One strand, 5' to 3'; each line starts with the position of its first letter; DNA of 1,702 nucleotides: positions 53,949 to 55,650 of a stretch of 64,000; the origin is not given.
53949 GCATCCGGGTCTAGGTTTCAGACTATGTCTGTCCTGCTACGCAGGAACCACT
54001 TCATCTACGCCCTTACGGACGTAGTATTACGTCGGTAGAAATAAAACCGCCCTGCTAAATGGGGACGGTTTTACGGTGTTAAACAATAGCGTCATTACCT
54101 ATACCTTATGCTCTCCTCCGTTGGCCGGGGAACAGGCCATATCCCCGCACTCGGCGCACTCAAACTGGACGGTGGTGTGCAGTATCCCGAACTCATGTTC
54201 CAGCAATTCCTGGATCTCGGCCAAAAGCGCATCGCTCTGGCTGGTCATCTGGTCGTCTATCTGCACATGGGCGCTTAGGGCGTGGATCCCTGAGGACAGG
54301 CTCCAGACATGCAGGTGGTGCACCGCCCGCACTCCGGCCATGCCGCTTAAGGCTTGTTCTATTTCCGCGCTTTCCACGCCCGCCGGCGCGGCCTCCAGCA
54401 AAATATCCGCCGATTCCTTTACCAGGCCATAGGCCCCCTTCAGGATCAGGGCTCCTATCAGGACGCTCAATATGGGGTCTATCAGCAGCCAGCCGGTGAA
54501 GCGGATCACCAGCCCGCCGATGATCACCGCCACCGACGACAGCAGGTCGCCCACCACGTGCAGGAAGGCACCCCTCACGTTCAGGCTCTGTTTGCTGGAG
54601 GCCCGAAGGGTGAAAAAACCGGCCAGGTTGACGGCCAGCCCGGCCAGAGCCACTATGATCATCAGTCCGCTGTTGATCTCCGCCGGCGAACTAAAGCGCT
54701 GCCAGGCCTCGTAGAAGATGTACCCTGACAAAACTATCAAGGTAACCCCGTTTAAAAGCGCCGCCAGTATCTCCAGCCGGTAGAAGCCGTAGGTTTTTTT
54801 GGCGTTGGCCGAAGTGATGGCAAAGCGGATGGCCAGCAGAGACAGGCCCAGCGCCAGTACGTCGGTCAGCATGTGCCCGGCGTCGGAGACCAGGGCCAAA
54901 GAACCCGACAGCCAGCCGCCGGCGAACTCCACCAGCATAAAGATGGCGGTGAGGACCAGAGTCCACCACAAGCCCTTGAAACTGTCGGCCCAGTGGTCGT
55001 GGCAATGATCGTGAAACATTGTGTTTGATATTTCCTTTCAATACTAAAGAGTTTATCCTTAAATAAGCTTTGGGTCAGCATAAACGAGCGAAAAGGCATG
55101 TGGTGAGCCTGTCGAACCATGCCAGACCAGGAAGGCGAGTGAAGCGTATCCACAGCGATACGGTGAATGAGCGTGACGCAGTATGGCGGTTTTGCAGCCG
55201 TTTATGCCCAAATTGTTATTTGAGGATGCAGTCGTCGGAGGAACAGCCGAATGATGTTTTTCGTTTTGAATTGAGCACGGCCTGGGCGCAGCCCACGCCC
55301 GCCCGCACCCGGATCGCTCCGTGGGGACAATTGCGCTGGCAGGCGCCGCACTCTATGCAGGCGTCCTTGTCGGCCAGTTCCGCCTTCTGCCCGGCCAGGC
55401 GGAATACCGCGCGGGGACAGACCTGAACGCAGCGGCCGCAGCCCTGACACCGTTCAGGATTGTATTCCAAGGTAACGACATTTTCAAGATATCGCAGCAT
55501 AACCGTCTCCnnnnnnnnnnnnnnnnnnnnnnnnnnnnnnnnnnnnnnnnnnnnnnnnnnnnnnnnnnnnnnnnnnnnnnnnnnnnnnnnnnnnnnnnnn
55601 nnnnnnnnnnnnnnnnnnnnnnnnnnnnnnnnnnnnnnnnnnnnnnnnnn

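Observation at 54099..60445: hgcAB mercury-methylation genes embedded in an ArsR-ACR3-CDF metal(loid) island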

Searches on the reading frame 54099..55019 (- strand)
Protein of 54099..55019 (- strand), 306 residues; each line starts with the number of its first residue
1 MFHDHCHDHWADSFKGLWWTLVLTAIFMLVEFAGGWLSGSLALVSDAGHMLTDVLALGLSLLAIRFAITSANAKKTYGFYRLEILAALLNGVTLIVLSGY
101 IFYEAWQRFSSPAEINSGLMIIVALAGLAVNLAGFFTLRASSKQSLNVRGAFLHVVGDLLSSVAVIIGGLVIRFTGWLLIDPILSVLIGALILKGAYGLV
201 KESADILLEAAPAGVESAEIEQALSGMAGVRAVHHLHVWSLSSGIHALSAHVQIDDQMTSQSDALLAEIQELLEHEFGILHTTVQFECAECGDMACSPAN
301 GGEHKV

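Call 3: search_protein_families(library=ncbifam, proteins=[window:54099-55019:-], max_evalue=0.01)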
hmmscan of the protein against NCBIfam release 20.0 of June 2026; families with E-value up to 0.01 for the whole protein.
window:54099-55019:- (306 aa): 10 families
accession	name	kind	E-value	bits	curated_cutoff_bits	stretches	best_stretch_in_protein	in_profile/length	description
TIGR01297.1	CDF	superfamily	7.7e-88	294.5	82.35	1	15-289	3-283/285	cation diffusion facilitator family transporter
NF002923.0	PRK03557.1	equivalog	2.9e-82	276.4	408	1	11-298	15-301/313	CDF family zinc transporter ZitB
NF033827.1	CDF_efflux_DmeF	equivalog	2.8e-41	141.9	250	2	8-142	9-144/309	CDF family Co(II)/Ni(II) efflux transporter DmeF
NF052621.1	MngEfTpMntE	equivalog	1.1e-25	90.7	500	1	19-288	8-281/293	manganese efflux transporter MntE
NF007064.0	PRK09509.1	equivalog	7.7e-21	74.4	447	1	21-271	17-269/300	CDF family cation-efflux transporter FieF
NF050169.1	CatEfflxFieF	equivalog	4.1e-20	72.2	420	1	22-267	12-259/282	cation efflux pump FieF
NF033616.1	CDF_MamB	equivalog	1.6e-19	70.5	350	1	17-276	9-270/284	magnetosome biogenesis CDF transporter MamB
NF033615.1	CDF_MamM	equivalog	1.6e-17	63.7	350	1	18-276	13-275/290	magnetosome biogenesis CDF transporter MamM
NF040994.1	MamV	equivalog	3e-14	52.9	500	1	31-282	28-281/319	CDF transporter MamV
NF052602.1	Zn_efflux_Cdf31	equivalog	2e-13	50.4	460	1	15-290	8-291/299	CDF family zinc efflux transporter Cdf31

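Call 4: search_protein_families(library=pfam, proteins=[window:54099-55019:-], max_evalue=0.01)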
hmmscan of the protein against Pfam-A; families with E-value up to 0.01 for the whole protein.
window:54099-55019:- (306 aa): 2 families
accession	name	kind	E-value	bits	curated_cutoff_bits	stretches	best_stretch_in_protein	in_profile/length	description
PF01545.26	Cation_efflux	-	1.4e-47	162.5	26.6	1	18-208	2-198/198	Cation efflux family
PF16916.11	ZT_dimer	-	2.1e-15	56.9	26.7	1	214-287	3-76/78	Dimerisation domain of Zinc Transporter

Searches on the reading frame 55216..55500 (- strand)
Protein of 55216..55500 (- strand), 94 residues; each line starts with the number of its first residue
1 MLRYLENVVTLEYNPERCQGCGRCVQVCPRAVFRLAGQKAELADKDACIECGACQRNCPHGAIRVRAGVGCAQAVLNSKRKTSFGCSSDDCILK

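Call 3: search_protein_families(library=ncbifam, proteins=[window:55216-55500:-], max_evalue=0.01)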
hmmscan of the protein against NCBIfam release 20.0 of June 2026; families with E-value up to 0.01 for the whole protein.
window:55216-55500:- (94 aa): 88 families (the best 25 are shown)
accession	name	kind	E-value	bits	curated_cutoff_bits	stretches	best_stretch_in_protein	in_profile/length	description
NF040864.1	HgcB_ferredoxin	equivalog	2.6e-34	116.9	99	1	3-91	1-92/93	mercury methylation ferredoxin HgcB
NF043039.1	HgcAB_like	equivalog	9.3e-16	58.3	285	1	7-64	291-350/350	HgcAB-like fusion protein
NF058577.1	FdxA_fam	equivalog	1.1e-10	41.5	65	2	16-62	7-52/52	4Fe-4S ferredoxin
NF042909.1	FMH_DH_FwdF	exception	3e-10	39.7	375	1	10-66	251-314/336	tungsten-dependent formylmethanofuran dehydrogenase subunit FwdF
TIGR02060.1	aprB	equivalog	6.6e-10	39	135.65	1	14-70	6-69/132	adenylyl-sulfate reductase subunit beta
NF038196.1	ferrodoxin_EFR1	subfamily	9e-10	39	75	1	13-66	182-232/242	EFR1 family ferrodoxin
TIGR02179.1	PorD_KorD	subfamily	2.7e-09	37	60.05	2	13-65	22-74/78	2-oxoacid:acceptor oxidoreductase, delta subunit, pyruvate/2-ketoisovalerate family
TIGR02494.1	PFLE_PFLC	subfamily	2.7e-09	36.7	174.35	1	9-77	41-111/293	glycyl-radical enzyme activating protein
NF040770.1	hetero_SS_HdrA2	exception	6.3e-09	34.5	1100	1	10-66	571-626/777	CoB-CoM heterodisulfide reductase HdrA2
NF045874.1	Vhu_polyferre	exception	8.4e-09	34.6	600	2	10-38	323-351/381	F420-non-reducing hydrogenase associated-polyferredoxin VhuB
NF043069.1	T4HPD_activ_SAM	equivalog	1e-08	34.9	425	1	10-65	45-99/299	trans-4-hydroxy-L-proline dehydratase activase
NF006221.0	PRK08348.1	subfamily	2.1e-08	33.9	124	1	11-65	39-94/136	NADH-plastoquinone oxidoreductase subunit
NF040684.1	PorD_Arch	equivalog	2.5e-08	33.9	120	2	12-66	28-82/85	pyruvate synthase subunit PorD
TIGR04395.1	cutC_activ_rSAM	equivalog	2.6e-08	33.5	360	1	13-72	51-112/309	choline TMA-lyase-activating enzyme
NF041715.1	arsenate_red_ArrB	equivalog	3.7e-08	33.2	450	1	9-66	48-107/233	arsenate respiratory reductase iron-sulfur subunit ArrB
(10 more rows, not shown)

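Call 4: search_protein_families(library=pfam, proteins=[window:55216-55500:-], max_evalue=0.01)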
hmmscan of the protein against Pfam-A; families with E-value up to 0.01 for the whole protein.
window:55216-55500:- (94 aa): 16 families
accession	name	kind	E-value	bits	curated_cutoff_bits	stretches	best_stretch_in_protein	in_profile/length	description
PF00037.32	Fer4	-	1e-14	54.1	21.1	2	12-31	2-21/24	4Fe-4S binding domain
PF12837.12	Fer4_6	-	5.2e-14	51.8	25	2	12-32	3-23/24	4Fe-4S binding domain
PF13237.11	Fer4_10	-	1.8e-11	44.2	25.5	2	12-59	3-53/53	4Fe-4S dicluster domain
PF12838.12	Fer4_7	-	1.9e-11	44.7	27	2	10-31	30-51/52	4Fe-4S dicluster domain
PF12797.12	Fer4_2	-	3.2e-10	39.7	24.5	2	13-29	5-21/22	4Fe-4S binding domain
PF13187.11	Fer4_9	-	1.5e-09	38.1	27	1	17-63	1-52/52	4Fe-4S dicluster domain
PF13484.11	Fer4_16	-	4e-08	34.4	30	2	17-36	1-20/66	4Fe-4S double cluster binding domain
PF13183.11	Fer4_8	-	3.5e-07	31.1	27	1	11-31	47-67/68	4Fe-4S dicluster domain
PF14697.11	Fer4_21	-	1.7e-06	28.5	35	1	11-29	34-52/59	4Fe-4S dicluster domain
PF12800.12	Fer4_4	-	1.1e-05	25.7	24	1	15-30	1-16/17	4Fe-4S binding domain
PF12798.12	Fer4_3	-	1.5e-05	25.9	27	2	48-62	1-15/15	4Fe-4S binding domain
PF25160.1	LdpA_Fe-S-bd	-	3e-05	24.1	27.6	1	14-31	24-41/49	LdpA Fe-S cluster-binding domain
PF13370.11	Fer4_13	-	4e-05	24.7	24.5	0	15-30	3-18/58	4Fe-4S single cluster domain of Ferredoxin I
PF13459.11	Fer4_15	-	0.00011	23.2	22.4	1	13-35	3-24/66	4Fe-4S single cluster domain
PF17179.9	Fer4_22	-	0.00024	22.4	27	1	12-31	75-94/95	4Fe-4S dicluster domain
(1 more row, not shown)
